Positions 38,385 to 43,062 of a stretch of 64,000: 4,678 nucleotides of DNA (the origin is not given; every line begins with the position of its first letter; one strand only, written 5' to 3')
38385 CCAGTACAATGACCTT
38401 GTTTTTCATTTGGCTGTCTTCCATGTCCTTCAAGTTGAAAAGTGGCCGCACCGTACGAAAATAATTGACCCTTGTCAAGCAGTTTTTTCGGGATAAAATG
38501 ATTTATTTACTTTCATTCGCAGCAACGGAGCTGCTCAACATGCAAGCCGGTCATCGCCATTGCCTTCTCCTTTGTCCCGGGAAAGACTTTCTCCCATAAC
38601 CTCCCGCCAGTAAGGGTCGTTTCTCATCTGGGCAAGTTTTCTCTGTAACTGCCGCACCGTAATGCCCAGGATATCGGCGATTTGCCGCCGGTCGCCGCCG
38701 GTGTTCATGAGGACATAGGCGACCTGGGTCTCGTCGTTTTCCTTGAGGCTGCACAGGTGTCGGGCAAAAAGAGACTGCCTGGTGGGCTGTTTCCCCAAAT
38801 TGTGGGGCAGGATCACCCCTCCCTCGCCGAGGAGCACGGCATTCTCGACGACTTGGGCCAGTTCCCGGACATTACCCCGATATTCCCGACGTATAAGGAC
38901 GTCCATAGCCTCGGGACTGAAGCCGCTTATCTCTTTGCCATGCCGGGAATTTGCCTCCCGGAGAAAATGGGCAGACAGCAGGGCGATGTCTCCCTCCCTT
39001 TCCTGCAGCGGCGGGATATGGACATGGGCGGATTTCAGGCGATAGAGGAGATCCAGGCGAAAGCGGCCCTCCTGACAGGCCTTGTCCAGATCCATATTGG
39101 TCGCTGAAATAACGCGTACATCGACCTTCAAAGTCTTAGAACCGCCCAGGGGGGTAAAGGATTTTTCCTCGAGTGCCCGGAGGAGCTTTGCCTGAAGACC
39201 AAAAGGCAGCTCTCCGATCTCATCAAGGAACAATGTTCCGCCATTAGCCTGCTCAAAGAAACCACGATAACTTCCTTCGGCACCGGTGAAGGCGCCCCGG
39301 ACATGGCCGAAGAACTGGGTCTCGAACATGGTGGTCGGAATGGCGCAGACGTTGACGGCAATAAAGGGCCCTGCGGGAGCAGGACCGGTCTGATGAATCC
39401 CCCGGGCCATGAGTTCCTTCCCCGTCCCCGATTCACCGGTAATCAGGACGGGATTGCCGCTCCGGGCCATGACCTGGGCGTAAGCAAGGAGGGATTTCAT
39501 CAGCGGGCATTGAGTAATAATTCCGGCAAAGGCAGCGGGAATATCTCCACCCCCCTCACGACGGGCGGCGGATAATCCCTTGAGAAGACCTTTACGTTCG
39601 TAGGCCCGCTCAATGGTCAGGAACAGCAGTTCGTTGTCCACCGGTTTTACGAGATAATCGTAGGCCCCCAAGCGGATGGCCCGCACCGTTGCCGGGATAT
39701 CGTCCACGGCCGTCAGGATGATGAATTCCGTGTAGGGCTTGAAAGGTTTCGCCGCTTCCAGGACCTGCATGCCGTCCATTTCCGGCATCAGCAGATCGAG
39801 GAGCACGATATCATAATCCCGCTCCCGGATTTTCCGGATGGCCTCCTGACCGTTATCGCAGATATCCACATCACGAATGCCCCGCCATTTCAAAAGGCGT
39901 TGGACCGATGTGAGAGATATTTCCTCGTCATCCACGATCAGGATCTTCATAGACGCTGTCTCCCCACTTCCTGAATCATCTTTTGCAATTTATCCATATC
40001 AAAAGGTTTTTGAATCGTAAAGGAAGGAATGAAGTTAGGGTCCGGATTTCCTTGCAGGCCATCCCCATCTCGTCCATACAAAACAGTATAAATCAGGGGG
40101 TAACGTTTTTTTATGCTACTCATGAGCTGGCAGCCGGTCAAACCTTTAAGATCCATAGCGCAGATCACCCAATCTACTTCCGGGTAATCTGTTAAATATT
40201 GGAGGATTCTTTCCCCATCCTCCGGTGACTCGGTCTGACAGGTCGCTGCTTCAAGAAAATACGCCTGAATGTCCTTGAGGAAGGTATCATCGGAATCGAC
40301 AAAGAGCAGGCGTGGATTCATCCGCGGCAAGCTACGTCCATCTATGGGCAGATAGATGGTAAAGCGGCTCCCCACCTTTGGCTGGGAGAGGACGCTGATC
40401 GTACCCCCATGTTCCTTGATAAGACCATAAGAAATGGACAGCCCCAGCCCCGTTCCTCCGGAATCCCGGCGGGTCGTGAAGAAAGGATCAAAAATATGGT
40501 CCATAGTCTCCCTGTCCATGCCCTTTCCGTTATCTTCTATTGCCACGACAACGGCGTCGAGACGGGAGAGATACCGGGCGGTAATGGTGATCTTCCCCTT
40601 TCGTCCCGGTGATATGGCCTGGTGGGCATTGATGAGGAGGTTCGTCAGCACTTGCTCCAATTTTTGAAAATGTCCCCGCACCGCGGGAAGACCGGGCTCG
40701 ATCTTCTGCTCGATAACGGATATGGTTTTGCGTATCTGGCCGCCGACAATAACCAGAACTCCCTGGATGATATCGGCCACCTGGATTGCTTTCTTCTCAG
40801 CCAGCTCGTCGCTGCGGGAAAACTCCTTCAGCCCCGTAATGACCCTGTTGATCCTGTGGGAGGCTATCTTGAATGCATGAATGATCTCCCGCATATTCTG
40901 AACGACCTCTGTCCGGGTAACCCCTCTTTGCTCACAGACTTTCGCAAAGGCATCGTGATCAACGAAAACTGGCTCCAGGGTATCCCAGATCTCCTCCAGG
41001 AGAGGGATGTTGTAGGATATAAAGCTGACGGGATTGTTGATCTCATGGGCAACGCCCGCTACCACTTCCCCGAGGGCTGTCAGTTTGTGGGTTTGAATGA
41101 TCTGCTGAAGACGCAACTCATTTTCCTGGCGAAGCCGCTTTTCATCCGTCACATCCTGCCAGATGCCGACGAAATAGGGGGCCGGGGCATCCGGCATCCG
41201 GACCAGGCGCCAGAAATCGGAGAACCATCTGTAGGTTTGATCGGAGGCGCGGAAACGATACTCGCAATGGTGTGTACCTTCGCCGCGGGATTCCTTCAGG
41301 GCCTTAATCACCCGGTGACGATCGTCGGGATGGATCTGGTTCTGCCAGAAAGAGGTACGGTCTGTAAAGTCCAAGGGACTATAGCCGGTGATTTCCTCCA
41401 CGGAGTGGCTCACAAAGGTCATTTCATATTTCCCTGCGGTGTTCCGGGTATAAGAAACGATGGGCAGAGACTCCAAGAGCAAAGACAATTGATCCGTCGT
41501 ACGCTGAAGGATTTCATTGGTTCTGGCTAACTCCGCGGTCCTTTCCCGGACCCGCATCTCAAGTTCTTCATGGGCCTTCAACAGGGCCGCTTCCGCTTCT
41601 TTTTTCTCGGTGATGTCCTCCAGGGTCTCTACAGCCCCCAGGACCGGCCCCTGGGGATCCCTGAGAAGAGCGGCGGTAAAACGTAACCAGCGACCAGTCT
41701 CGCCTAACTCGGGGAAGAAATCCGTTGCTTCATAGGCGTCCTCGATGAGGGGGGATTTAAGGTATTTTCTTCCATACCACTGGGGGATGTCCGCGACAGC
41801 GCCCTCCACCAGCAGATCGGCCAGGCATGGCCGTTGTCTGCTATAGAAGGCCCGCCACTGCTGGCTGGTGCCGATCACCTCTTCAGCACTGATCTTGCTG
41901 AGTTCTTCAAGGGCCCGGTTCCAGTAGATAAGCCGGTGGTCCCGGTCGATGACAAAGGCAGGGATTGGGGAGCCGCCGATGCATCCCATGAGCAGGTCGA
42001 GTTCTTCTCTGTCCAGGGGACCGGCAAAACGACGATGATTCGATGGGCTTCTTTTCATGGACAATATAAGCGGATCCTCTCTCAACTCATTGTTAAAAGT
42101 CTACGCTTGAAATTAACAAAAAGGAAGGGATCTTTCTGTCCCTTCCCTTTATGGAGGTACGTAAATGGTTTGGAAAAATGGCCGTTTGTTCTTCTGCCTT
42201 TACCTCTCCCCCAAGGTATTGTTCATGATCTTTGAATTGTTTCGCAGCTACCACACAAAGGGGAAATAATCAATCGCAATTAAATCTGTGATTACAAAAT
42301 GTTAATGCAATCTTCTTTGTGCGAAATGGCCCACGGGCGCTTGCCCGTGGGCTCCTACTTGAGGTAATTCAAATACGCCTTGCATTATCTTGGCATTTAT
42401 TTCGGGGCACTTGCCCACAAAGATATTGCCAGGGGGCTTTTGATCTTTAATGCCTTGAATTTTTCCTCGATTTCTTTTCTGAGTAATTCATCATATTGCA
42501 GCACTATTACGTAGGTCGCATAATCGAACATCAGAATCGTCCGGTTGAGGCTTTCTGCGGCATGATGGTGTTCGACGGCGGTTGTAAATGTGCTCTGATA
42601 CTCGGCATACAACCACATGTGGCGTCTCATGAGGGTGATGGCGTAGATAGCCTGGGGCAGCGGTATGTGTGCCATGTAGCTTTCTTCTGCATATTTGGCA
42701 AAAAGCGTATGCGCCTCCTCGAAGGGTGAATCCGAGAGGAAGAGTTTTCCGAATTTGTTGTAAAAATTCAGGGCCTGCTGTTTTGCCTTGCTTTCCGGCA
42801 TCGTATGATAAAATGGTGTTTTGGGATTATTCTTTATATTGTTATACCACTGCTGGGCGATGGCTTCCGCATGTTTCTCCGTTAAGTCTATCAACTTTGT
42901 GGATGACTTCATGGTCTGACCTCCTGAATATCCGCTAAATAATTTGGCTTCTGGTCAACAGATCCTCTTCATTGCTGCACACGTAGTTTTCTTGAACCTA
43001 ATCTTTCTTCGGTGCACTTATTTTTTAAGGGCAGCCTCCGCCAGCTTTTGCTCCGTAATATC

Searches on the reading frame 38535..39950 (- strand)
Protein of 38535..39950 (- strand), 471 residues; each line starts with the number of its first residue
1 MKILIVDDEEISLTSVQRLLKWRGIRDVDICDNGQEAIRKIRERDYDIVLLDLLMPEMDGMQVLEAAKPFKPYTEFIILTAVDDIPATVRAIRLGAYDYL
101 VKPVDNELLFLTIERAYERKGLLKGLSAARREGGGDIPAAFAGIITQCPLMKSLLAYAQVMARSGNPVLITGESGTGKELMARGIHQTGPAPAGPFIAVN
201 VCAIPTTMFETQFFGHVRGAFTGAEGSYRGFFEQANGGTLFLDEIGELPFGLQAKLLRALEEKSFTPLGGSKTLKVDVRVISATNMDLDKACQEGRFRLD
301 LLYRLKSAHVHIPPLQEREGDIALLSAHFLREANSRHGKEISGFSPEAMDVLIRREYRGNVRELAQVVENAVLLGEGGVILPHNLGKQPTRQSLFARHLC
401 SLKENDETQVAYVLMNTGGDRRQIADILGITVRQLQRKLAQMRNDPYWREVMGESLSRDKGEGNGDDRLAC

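Call 26: search_protein_families(library=pfam, proteins=[window:38535-39950:-], max_evalue=1)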
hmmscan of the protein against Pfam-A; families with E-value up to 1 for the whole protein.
window:38535-39950:- (471 aa): 13 families
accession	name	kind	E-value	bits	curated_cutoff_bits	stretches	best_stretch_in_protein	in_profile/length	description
PF00158.32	Sigma54_activat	-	2.8e-61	206.5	20.2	1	144-310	1-167/168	Sigma-54 interaction domain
PF00072.30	Response_reg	-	1.1e-26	93.7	30.2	1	3-112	1-109/111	Response regulator receiver domain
PF25601.1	AAA_lid_14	-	4.9e-20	71.6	27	1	317-389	2-74/87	AAA+ ATPase lid domain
PF14532.12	Sigma54_activ_2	-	1.6e-17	64.5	25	1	158-315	14-138/138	Sigma-54 interaction domain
PF07728.20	AAA_5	-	3.8e-05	24.2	22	1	167-285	1-122/139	AAA domain (dynein-related subfamily)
PF02954.25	HTH_8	-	0.00011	22.2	22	1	414-441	14-41/42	Bacterial regulatory protein, Fis family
PF00004.35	AAA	-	0.00089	20.2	21.2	1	168-298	1-124/131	ATPase family associated with various cellular activities (AAA)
PF01078.27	Mg_chelatase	-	0.016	15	20.3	0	229-266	99-136/207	Magnesium chelatase, subunit ChlI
PF13191.12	AAA_16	-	0.03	15.2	32.6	1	154-186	12-45/167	AAA ATPase domain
PF13545.12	HTH_Crp_2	-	0.059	13.8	27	1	396-445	4-49/70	Crp-like helix-turn-helix domain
PF12775.13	AAA_7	-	0.066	13.2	25.8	1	158-188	26-56/181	P-loop containing dynein motor region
PF02796.21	HTH_7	-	0.1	13.2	23.8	1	414-440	17-43/45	Helix-turn-helix domain of resolvase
PF00376.29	MerR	-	0.18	12.1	28.2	0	115-134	17-34/38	MerR family regulatory protein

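Call 100: search_protein_families(library=ncbifam, proteins=[window:38535-39950:-], max_evalue=1e-10)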
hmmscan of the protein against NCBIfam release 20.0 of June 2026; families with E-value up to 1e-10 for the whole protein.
window:38535-39950:- (471 aa): 67 families (the best 25 are shown)
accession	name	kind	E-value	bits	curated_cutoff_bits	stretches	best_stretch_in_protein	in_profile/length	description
NF008469.0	PRK11361.1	equivalog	3.2e-112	375.6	714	1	2-445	6-457/461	acetoacetate metabolism transcriptional regulator AtoC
TIGR02915.1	PEP_resp_reg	equivalog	1.2e-101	340.8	502.6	1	3-435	1-435/445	PEP-CTERM-box response regulator transcription factor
TIGR01818.1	ntrC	equivalog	1.5e-101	340.5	558.6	1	3-384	1-376/463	nitrogen regulation protein NR(I)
NF011695.0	PRK15115.1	equivalog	3.9e-97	325.8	763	1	2-380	8-373/445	two-component system response regulator GlrR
NF007689.0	PRK10365.1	equivalog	1.1e-93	314.5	760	1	2-440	7-440/441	sigma-54-dependent response regulator transcription factor ZraR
NF041946.1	LuxO_transreg_Vib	equivalog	1.7e-88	297.5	800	1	27-385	22-376/463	quorum-sensing sigma-54 dependent transcriptional regulator LuxO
NF049963.1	RespRegFlgRCampy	domain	3.9e-87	292.9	750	1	29-441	29-426/429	fla regulon two-component system response regulator FlgR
NF008176.1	PRK10923.1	equivalog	3e-85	286.6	620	1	3-385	6-381/469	nitrogen regulation protein NR(I)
TIGR01817.1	nifA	equivalog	1.9e-84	284.4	528.85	1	142-388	196-441/534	nif-specific transcriptional activator NifA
NF038308.1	RNA_repair_RtcR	equivalog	1.3e-83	281.7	650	1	33-398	62-445/530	RNA repair transcriptional activator RtcR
NF050807.1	TransRegFlbDCaul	equivalog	1.3e-82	278.1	750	1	144-444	120-440/454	sigma-54-dependent transcriptional regulator FlbD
NF041552.1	TF_PrdR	equivalog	7.8e-82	275.4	795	1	140-441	265-575/577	sigma-54 dependent transcriptional regulator PrdR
NF051870.1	NAssimRespRegNtrX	equivalog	2.9e-79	267.1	600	1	2-378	3-371/452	nitrogen assimilation response regulator NtrX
NF003451.0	PRK05022.1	equivalog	3.7e-76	256.9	476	1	143-376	191-424/512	nitric oxide reductase transcriptional regulator NorR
TIGR02329.1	propionate_PrpR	equivalog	3.4e-68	230.6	499.2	1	143-439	213-524/526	propionate catabolism operon regulatory protein PrpR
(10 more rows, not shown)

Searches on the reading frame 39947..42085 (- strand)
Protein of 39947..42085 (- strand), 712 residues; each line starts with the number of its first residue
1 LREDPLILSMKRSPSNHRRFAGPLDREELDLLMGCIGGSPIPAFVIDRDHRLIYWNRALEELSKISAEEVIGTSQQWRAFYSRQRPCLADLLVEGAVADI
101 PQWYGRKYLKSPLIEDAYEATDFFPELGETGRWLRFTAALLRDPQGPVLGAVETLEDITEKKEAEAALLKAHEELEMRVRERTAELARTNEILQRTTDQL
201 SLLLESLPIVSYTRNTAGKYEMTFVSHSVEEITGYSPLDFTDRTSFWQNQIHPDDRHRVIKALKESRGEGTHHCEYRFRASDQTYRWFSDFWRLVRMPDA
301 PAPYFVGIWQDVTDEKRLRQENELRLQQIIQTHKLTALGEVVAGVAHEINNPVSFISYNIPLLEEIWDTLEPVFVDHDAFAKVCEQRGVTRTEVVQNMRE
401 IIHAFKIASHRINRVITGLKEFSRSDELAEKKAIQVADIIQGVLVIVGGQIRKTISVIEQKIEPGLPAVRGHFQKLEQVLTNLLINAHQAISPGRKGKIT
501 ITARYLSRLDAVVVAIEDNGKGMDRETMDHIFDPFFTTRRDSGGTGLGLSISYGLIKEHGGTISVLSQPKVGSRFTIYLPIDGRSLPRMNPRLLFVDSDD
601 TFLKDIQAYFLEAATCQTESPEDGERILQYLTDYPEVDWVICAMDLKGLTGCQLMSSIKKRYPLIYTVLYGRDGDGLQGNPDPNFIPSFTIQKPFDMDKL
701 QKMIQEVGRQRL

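Call 26: search_protein_families(library=pfam, proteins=[window:39947-42085:-], max_evalue=1)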
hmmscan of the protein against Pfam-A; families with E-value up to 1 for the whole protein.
window:39947-42085:- (712 aa): 13 families
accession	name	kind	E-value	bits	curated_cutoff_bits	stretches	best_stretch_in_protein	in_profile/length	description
PF02518.31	HATPase_c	-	1.5e-26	93.5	26.4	1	474-581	4-109/111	Histidine kinase-, DNA gyrase B-, and HSP90-like ATPase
PF08447.18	PAS_3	-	2.7e-21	76.1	25.6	1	223-308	2-88/89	PAS fold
PF00989.32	PAS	-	2.1e-13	50.7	22.6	2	39-74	10-45/113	PAS fold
PF13426.13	PAS_9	-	6.2e-13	49.3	27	2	43-160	4-103/103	PAS domain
PF08448.16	PAS_4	-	2.3e-11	44.3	23.1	1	39-162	4-109/110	PAS fold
PF00512.31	HisKA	-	4.1e-06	27.2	26.9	1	338-426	2-64/66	His Kinase A (phospho-acceptor) domain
PF00072.30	Response_reg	-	6.1e-06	26.8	30.2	1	594-704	2-110/111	Response regulator receiver domain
PF13188.13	PAS_8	-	0.0003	21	21.8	1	39-70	10-43/65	PAS domain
PF12860.13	PAS_7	-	0.00036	21.1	27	1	45-165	10-114/115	PAS fold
PF13589.12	HATPase_c_3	-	0.021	15.3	25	1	476-539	3-60/137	Histidine kinase-, DNA gyrase B-, and HSP90-like ATPase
PF17765.7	MLTR_LBD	-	0.042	14.3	26.3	1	39-64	13-38/168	MmyB-like transcription regulator ligand binding domain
PF13581.12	HATPase_c_2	-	0.15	12.5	27.4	1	476-549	32-104/127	Histidine kinase-like ATPase domain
PF21147.3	AMPK_alpha_AID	-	0.22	11.8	27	1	375-396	1-22/46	AMP-activated protein kinase, alpha subunit, autoinhibitory domain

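Call 100: search_protein_families(library=ncbifam, proteins=[window:39947-42085:-], max_evalue=1e-10)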
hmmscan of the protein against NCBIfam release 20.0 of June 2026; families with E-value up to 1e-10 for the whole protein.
window:39947-42085:- (712 aa): 61 families (the best 25 are shown)
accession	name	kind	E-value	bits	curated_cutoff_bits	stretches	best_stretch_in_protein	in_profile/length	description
NF008468.0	PRK11360.1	equivalog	6.2e-59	199.9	646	1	410-582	442-609/616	two-component system sensor histidine kinase AtoS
NF052574.1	HisKinEspCMyxo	equivalog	2e-47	161.9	1200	1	213-581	301-637/785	serine histidine kinase EspC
NF038348.1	T2SS_HK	subfamily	2.9e-44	151.5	450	1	314-581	303-573/574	histidine kinase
NF007688.0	PRK10364.1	equivalog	2.4e-43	148.6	479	1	405-583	282-453/460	two-component system sensor histidine kinase ZraS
NF052573.1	HisKinEspAMyxo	equivalog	1.4e-42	145.7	1400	1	329-703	375-745/755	serine histidine kinase EspA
NF010411.0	PRK13837.1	equivalog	1.2e-38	132.7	647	1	392-584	483-678/828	two-component system VirA-like sensor kinase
NF010076.0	PRK13557.1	subfamily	1.9e-32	112.4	631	1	222-670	55-495/540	histidine kinase famiy protein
NF041777.1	sens_FixL_Rhizob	equivalog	3.5e-32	111.7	850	1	410-582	314-482/485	sensor protein FixL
NF046020.1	HisKinCckABruc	equivalog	9.3e-32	109.8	1000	1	406-580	523-706/868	cell cycle histidine kinase CckA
NF047497.1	HK_LIC_12097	equivalog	5.3e-30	104.4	500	1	305-581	124-366/367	LIC_12097 family sensor histidine kinase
NF046044.1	PnpS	equivalog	2.1e-28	99.5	400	1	399-580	210-390/390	two-component system histidine kinase PnpS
NF046026.1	HisKinCckACaul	equivalog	5.9e-28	97.4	1000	1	406-583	345-534/678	cell cycle histidine kinase CckA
NF047466.1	hybrid_RR_LvrB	exception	6.1e-25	88.2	500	1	398-581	187-376/377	hybrid histidine kinase/response regulator LvrB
NF006800.0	PRK09303.1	equivalog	2.3e-24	86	342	1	333-581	146-377/383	histidine kinase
NF033092.0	HK_WalK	equivalog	3.7e-24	85.2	725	1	408-581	418-594/594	cell wall metabolism sensor histidine kinase WalK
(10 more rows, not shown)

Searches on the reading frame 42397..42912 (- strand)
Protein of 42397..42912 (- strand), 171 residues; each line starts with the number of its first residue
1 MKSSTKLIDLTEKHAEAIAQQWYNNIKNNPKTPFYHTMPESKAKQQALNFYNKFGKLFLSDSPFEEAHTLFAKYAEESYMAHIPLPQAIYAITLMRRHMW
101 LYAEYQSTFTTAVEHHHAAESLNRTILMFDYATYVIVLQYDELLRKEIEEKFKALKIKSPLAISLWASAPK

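Call 26: search_protein_families(library=pfam, proteins=[window:42397-42912:-], max_evalue=1)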
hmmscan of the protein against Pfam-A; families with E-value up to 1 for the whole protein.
window:42397-42912:- (171 aa): 2 families
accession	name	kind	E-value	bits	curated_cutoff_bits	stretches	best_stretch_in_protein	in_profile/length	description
PF09385.16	HisK_N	-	0.00079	19.8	24.4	1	5-142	2-129/129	Histidine kinase N terminal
PF00568.29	WH1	-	0.037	14.4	22.4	1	9-53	55-97/111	WH1 domain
